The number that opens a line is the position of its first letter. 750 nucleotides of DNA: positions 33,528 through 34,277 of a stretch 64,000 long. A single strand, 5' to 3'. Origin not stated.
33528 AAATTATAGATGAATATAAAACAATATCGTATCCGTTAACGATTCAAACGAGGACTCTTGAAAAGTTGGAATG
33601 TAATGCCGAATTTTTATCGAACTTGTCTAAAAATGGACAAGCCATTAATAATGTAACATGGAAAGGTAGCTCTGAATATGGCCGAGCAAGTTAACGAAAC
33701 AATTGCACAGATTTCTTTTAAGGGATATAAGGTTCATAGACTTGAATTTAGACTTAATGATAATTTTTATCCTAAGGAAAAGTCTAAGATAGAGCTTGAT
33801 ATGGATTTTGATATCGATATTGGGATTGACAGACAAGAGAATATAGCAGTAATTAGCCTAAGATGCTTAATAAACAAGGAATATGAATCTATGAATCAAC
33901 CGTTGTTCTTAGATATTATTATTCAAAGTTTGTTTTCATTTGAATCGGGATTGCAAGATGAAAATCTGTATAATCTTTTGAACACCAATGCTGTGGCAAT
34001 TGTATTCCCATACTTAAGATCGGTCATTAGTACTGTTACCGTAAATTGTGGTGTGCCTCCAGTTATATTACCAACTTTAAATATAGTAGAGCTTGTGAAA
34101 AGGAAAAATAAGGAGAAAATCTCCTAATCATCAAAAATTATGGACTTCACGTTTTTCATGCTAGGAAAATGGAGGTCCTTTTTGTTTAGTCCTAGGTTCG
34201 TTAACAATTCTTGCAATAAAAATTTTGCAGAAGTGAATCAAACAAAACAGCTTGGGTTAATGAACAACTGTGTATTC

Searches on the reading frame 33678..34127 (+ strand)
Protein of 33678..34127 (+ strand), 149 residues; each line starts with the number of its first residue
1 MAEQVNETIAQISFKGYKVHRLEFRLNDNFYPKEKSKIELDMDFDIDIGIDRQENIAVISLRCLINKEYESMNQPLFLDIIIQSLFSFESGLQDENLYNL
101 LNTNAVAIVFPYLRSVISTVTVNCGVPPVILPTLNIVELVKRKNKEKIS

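Call 3: search_protein_families(library=pfam, proteins=[window:33678-34127:+], max_evalue=1)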
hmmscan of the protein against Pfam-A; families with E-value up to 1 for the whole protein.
window:33678-34127:+ (149 aa): 1 family
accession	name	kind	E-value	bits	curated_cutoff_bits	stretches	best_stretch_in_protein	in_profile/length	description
PF02556.19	SecB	-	1.2e-08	35.4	26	1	51-145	47-139/141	Preprotein translocase subunit SecB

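Call 4: search_protein_families(library=padloc, proteins=[window:33678-34127:+], max_evalue=1)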
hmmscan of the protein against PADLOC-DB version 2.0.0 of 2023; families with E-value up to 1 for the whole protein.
window:33678-34127:+ (149 aa): 2 families
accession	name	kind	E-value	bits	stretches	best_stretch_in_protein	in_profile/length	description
PDLC04072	PD-T4-9_C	-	2.5e-24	84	1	10-145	4-130/135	-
PDLC04071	PD-T4-9_C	-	4.9e-13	47.5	1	60-145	42-127/130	-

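Call 5: search_protein_families(library=ncbifam, proteins=[window:33678-34127:+], max_evalue=1)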
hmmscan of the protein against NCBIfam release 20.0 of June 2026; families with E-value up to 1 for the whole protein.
window:33678-34127:+ (149 aa): 6 families
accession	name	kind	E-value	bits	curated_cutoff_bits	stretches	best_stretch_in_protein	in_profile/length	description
NF004392.0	PRK05751.1-3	equivalog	1.6e-09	37.7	143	1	41-147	44-150/160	protein-export chaperone SecB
TIGR00809.1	secB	equivalog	1.4e-07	31.6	102.8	1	36-142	32-135/140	protein-export chaperone SecB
NF004391.0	PRK05751.1-2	equivalog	5.7e-07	29.3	223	1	42-141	51-149/171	protein-export chaperone SecB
NF004394.0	PRK05751.1-5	equivalog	1.4e-06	28.2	181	1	85-146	82-142/156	protein-export chaperone SecB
NF004393.0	PRK05751.1-4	equivalog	2.6e-05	23.8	180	1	54-143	59-146/165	protein-export chaperone SecB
NF004390.0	PRK05751.1-1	equivalog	0.1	12.4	277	1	50-136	49-133/155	protein-export chaperone SecB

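Call 7: search_solved_structures(query=window:33678-34127:+, max_evalue=1)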
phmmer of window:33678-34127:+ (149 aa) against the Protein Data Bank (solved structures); distinct sequences matched with E-value up to 1: 1.
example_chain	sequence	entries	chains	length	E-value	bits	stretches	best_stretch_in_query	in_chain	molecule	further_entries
1fx3_A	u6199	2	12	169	0.02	18.4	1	32-136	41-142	PROTEIN-EXPORT PROTEIN SECB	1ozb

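Call 10: search_protein_families(library=phrogs, proteins=[window:33678-34127:+], max_evalue=1)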
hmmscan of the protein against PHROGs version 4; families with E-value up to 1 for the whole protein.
window:33678-34127:+ (149 aa): 3 families
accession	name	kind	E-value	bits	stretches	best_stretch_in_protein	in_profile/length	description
phrog_21664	-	unknown function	1.2e-20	75.2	1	10-145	2-131/132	-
phrog_10298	-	unknown function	0.00053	21.1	1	101-146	88-133/134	-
phrog_20189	-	unknown function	0.00093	20.3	1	89-134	96-141/143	-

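Call 87: search_dna_similar(query=window:33678-34127:+, collection=phages, mode=protein, max_evalue=0.001, max_rows=25)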
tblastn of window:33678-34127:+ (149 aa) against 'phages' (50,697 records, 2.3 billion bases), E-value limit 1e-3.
Records with a match: 5; places in all: 5; records where one place covers at least 80% of the query: 0.
Best place of each record, by identity: <60% 5.
By first word of the organism name: Streptococcus 3; Bacteriophage 2.
By host as written in the record: - 2; Streptococcus gordonii MB666 1; Streptococcus agalactiae BSU451 1; Streptococcus gordonii SK184 1.
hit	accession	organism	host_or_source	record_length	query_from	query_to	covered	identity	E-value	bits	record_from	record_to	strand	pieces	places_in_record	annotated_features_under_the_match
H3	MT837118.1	Bacteriophage sp.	human fecal samples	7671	31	146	78%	27.4%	1e-5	49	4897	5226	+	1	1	record has no annotation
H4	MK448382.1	Streptococcus satellite phage Javan245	Streptococcus gordonii MB666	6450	45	145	68%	28.1%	5e-5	47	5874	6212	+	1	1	hypothetical protein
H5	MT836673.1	Bacteriophage sp.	human fecal samples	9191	92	145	36%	46.3%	6e-8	56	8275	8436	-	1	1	record has no annotation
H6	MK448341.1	Streptococcus satellite phage Javan16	Streptococcus agalactiae BSU451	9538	63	140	52%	29.5%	2e-4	45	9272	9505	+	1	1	hypothetical protein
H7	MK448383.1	Streptococcus satellite phage Javan248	Streptococcus gordonii SK184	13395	63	140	52%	28.2%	1e-4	46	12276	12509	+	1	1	hypothetical protein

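Call 88: search_dna_similar(query=window:33678-34127:+, collection=plasmids, mode=protein, max_evalue=0.001, max_rows=25)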
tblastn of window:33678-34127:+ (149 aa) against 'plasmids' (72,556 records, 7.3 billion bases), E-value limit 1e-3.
Records with a match: 8; places in all: 8; records where one place covers at least 80% of the query: 7.
Best place of each record, by identity: <60% 8.
By first word of the organism name: Pediococcus 3; Lactiplantibacillus 2; Secundilactobacillus 1; Enterococcus 1; Acinetobacter 1.
By predicted mobility (MOB-suite, as given by PLSDB): mobilizable 6; non-mobilizable 2.
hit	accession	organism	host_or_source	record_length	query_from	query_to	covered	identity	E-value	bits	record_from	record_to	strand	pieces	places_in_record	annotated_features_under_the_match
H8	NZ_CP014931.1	Secundilactobacillus paracollinoides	cell culture,pilsner beer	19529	9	146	93%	28.3%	8e-5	48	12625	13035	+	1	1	protein-export chaperone SecB | helix-turn-helix domain-containing protein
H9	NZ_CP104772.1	Pediococcus inopinatus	single cell,kimcihi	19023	9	146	93%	27.6%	3e-4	47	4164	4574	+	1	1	protein-export chaperone SecB | helix-turn-helix domain-containing protein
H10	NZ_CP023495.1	Lactiplantibacillus plantarum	cell culture,New Zealand cheese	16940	9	146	93%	25.7%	5e-4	46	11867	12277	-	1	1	protein-export chaperone SecB | helix-turn-helix domain-containing protein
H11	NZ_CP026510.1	Lactiplantibacillus plantarum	Pure culture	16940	9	146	93%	25.7%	5e-4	46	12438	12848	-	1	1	protein-export chaperone SecB | helix-turn-helix domain-containing protein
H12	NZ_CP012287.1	Pediococcus damnosus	brewing yeast sample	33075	9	146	93%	25.7%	5e-4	46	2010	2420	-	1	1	protein-export chaperone SecB | helix-turn-helix domain-containing protein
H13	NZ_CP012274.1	Pediococcus damnosus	bottled beer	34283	9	146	93%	25.7%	5e-4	46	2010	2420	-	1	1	protein-export chaperone SecB | helix-turn-helix domain-containing protein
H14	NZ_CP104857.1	Enterococcus faecalis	Homo sapiens,hydrothorax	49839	12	143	89%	24.3%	4e-6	52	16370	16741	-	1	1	protein-export chaperone SecB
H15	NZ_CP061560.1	Acinetobacter seifertii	Homo sapiens,blood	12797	32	148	79%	26.4%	7e-4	45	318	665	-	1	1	protein-export chaperone SecB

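Call 92: get_annotated_region(hit=H8, flank=2000)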
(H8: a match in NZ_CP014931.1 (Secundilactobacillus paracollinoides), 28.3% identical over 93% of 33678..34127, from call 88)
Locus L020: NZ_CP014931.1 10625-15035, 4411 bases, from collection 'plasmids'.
description: Secundilactobacillus paracollinoides strain TMW 1.1995 plasmid pL11995-7, complete sequence
organism: Secundilactobacillus paracollinoides (NCBI taxid 240427)
taxonomy: Bacteria; Bacillota; Bacilli; Lactobacillales; Lactobacillaceae; Secundilactobacillus; Secundilactobacillus paracollinoides
host: -; source: cell culture,pilsner beer; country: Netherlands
typing (MOB-suite, as given by PLSDB): mobilizable; replicon rep_cluster_1058,rep_cluster_1948; relaxase MOBP
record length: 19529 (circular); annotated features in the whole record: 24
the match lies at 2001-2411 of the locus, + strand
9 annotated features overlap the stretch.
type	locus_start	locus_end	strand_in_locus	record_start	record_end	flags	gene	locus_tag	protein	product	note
CDS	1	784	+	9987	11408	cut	-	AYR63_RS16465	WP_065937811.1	hypothetical protein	-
CDS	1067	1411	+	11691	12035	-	-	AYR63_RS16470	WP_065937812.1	hypothetical protein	-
CDS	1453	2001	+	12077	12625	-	-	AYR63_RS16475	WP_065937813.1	helix-turn-helix domain-containing protein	-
CDS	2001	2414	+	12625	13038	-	-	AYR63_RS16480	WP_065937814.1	protein-export chaperone SecB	GO:0051262 - protein tetramerization [Evidence IEA]; GO:0015031 - protein transport [Evidence IEA]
CDS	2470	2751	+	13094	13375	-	-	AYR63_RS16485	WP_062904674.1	DUF3892 domain-containing protein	-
CDS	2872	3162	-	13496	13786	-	-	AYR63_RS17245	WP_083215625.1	type II toxin-antitoxin system PemK/MazF family toxin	-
CDS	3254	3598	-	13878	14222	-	-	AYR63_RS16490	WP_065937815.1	type II toxin-antitoxin system PemK/MazF family toxin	-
CDS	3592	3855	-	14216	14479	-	-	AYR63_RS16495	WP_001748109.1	AbrB/MazE/SpoVT family DNA-binding domain-containing protein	-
CDS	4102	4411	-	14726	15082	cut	-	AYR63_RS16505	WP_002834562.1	type II toxin-antitoxin system YafQ family toxin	-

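Call 93: get_annotated_region(hit=H14, flank=2000)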
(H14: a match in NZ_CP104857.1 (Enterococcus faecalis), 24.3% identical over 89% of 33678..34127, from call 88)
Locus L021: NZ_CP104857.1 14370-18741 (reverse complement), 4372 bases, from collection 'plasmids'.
description: Enterococcus faecalis strain NY13412 plasmid pNY13412, complete sequence
organism: Enterococcus faecalis (NCBI taxid 1351)
taxonomy: Bacteria; Bacillota; Bacilli; Lactobacillales; Enterococcaceae; Enterococcus; Enterococcus faecalis
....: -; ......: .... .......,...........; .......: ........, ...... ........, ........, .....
typing (MOB-suite, as given by PLSDB): non-mobilizable; replicon rep_cluster_976
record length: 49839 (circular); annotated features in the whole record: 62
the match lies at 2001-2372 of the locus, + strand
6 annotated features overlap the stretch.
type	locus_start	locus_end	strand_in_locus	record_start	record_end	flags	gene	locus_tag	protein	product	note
CDS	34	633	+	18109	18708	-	-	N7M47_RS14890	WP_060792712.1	tyrosine-type recombinase/integrase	GO:0015074 - DNA integration [Evidence IEA]; GO:0006310 - DNA recombination [Evidence IEA]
CDS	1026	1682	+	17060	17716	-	-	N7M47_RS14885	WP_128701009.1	hypothetical protein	-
CDS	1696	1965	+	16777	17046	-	-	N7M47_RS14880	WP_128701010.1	hypothetical protein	-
CDS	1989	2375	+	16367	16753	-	-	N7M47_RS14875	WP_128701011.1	protein-export chaperone SecB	-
CDS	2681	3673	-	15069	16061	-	-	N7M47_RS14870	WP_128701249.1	IS30 family transposase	-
CDS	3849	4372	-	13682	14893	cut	-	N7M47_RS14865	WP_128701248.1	abortive infection system toxin AbiGii family protein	-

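Call 94: search_protein_families(library=padloc, proteins=[L021:1026-1682:+, L021:1696-1965:+, L021:1989-2375:+, L020:1067-1411:+, L020:1453-2001:+, L020:2001-2414:+], max_evalue=0.01)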
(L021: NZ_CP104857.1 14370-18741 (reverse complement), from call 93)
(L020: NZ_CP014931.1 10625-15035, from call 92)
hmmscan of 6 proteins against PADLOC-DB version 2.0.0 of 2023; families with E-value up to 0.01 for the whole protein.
L021:1026-1682:+ (218 aa): 0 families

L021:1696-1965:+ (89 aa): 0 families

L021:1989-2375:+ (128 aa): 2 families
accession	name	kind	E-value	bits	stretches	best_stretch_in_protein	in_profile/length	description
PDLC04072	PD-T4-9_C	-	3.4e-16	57.7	1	6-125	7-125/135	-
PDLC04071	PD-T4-9_C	-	1.1e-07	30.1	1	36-127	34-124/130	-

L020:1067-1411:+ (114 aa): 0 families

L020:1453-2001:+ (182 aa): 1 family
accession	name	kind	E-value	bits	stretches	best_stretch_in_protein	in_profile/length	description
PDLC02926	HTH_VI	-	3e-06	25.4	1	77-112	4-39/92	-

L020:2001-2414:+ (137 aa): 2 families
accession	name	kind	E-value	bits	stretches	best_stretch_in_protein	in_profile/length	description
PDLC04072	PD-T4-9_C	-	8.2e-14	49.9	1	26-134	25-128/135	-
PDLC04071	PD-T4-9_C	-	0.00034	18.9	1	92-135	84-126/130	-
